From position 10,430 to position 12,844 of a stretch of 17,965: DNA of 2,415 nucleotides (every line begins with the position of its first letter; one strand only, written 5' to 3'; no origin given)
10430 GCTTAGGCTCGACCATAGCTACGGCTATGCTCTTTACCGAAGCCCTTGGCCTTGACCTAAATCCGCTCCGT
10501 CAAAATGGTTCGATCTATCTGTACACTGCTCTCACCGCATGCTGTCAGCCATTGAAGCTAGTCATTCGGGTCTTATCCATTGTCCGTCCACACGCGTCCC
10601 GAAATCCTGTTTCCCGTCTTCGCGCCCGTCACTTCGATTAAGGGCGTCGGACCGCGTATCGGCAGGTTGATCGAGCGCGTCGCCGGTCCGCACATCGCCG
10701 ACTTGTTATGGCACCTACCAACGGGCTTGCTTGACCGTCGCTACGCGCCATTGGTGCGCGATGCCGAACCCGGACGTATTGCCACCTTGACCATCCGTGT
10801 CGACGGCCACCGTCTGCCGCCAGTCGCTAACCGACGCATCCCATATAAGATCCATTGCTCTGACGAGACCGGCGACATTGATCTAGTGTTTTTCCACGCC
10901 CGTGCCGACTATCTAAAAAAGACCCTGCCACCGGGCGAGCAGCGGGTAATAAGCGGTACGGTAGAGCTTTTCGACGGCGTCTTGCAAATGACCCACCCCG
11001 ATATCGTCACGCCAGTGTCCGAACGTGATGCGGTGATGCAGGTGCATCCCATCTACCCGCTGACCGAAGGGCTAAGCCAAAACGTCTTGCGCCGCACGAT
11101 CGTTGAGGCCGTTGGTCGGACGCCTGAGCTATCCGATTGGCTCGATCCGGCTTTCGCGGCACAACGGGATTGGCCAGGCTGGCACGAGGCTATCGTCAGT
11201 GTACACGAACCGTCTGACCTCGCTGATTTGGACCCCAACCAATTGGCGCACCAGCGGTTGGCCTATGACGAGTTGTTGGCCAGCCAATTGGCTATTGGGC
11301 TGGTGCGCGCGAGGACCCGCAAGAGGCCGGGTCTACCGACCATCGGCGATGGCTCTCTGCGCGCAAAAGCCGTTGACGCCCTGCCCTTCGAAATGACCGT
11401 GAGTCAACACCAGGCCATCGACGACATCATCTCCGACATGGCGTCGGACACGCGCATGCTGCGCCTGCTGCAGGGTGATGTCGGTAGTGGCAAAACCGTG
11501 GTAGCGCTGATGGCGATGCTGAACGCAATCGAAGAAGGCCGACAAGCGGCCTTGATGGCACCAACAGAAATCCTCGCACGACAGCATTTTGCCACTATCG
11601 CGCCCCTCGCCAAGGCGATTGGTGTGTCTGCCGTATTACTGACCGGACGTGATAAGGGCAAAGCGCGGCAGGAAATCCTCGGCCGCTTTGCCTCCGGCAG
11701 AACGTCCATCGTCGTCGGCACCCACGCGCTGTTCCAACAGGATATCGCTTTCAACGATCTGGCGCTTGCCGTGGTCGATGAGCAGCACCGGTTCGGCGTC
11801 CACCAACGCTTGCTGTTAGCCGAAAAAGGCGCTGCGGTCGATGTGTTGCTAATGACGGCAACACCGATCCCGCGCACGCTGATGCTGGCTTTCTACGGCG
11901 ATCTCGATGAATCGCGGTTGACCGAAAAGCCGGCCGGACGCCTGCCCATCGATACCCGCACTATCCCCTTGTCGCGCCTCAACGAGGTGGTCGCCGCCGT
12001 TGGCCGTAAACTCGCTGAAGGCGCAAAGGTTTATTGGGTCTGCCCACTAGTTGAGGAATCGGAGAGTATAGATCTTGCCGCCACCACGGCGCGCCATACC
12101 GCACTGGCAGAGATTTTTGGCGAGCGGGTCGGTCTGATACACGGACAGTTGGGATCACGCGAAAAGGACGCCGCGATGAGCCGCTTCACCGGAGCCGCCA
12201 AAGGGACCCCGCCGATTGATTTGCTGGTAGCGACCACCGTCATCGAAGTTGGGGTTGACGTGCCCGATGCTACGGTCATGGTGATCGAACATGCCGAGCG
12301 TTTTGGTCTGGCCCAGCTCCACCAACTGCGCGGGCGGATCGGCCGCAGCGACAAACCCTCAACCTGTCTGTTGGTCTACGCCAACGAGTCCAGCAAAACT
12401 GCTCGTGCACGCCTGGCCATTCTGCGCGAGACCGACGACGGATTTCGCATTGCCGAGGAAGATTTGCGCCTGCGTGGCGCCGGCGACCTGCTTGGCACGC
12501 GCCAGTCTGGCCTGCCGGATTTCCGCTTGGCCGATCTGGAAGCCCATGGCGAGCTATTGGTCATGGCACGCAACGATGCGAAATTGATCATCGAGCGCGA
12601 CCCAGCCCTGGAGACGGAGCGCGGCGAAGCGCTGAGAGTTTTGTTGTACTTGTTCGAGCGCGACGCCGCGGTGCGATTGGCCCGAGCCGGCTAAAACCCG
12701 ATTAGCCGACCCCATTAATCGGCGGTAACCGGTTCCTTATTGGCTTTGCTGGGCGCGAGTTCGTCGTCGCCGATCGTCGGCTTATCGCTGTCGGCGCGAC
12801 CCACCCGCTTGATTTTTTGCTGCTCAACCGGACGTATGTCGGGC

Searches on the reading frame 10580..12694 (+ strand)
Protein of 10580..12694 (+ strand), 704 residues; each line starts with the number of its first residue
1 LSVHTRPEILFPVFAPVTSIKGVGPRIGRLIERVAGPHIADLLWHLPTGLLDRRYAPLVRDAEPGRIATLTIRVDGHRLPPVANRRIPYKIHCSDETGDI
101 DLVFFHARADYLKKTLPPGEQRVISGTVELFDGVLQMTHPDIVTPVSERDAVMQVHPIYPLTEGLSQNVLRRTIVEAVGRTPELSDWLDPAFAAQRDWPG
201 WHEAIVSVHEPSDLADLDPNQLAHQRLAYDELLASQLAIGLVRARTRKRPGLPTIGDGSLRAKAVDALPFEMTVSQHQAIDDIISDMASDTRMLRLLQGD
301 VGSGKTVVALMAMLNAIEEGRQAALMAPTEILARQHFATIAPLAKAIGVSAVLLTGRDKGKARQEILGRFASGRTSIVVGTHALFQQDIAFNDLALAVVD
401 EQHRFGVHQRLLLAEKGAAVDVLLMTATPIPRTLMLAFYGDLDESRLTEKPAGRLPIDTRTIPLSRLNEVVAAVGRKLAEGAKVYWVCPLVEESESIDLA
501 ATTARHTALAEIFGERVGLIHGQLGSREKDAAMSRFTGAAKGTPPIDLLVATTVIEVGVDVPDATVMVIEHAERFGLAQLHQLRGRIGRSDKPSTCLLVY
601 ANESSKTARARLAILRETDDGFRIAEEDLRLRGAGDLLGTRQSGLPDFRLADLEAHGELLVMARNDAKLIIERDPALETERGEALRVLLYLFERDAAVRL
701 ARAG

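Call 34: search_protein_families(library=pfam, proteins=[window:10580-12694:+], max_evalue=0.001)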
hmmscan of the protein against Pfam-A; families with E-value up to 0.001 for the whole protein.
window:10580-12694:+ (704 aa): 7 families
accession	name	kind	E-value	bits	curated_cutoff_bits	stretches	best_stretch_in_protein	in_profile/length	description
PF00270.35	DEAD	-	9.2e-23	81.2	26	1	275-433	3-163/167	DEAD/DEAH box helicase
PF00271.37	Helicase_C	-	8.2e-19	68.3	23.5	1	477-590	11-109/110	Helicase conserved C-terminal domain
PF19833.4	RecG_dom3_C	-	4.2e-16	59.2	26.8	1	618-681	1-65/87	ATP-dependent DNA helicase RecG, domain 3, C-terminal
PF17191.10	RecG_wedge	-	1.1e-13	51.6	23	1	19-178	4-159/162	RecG wedge domain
PF04851.21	ResIII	-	2.9e-09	37.5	22.5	1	271-429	3-162/164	Type III restriction enzyme, res subunit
PF01336.31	tRNA_anti-codon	-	3e-07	30.7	27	1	91-142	20-72/75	OB-fold nucleic acid binding domain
PF22590.2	Cas3-like_C_2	-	1.1e-06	29.3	27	1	481-591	2-105/106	CRISPR-associated nuclease/helicase Cas3, C-terminal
